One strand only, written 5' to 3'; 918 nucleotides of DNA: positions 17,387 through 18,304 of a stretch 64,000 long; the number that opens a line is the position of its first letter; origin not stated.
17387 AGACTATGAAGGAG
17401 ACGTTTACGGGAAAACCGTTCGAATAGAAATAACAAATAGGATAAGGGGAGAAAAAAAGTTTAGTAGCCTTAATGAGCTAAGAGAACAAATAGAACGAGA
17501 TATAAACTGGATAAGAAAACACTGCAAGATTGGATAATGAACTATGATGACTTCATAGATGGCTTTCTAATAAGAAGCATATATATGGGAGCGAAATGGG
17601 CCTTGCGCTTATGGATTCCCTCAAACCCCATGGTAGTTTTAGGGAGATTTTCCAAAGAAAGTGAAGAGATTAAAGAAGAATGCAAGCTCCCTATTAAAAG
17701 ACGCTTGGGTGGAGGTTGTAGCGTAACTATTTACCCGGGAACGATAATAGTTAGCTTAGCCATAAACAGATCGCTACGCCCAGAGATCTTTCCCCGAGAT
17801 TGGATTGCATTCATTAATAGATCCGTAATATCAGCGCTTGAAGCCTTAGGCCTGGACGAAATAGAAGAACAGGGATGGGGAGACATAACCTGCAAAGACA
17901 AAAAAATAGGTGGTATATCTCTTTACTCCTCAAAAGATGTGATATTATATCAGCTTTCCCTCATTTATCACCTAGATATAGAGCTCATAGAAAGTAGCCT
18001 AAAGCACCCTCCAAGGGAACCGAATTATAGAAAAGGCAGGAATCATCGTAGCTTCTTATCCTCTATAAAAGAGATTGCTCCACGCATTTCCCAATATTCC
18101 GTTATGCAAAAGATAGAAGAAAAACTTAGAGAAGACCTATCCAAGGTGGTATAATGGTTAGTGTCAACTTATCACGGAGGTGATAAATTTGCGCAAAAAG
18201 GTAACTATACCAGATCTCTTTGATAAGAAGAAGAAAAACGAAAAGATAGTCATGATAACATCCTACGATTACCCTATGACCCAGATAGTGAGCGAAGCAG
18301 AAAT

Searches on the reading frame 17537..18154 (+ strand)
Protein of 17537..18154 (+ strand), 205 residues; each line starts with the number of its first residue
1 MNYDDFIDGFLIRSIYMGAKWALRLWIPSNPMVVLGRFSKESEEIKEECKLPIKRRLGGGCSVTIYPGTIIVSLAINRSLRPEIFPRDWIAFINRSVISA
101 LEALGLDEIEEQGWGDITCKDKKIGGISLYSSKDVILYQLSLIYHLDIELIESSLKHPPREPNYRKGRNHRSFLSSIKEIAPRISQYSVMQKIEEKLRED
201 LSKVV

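Call 81: search_protein_families(library=pfam, proteins=[window:17537-18154:+], max_evalue=0.00001)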
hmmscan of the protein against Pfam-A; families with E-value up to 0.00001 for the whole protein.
window:17537-18154:+ (205 aa): 1 family
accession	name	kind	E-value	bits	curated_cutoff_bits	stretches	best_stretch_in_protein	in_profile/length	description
PF21948.1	LplA-B_cat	-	3.6e-20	73.2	27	1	22-197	24-199/200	Lipoyl protein ligase A/B catalytic domain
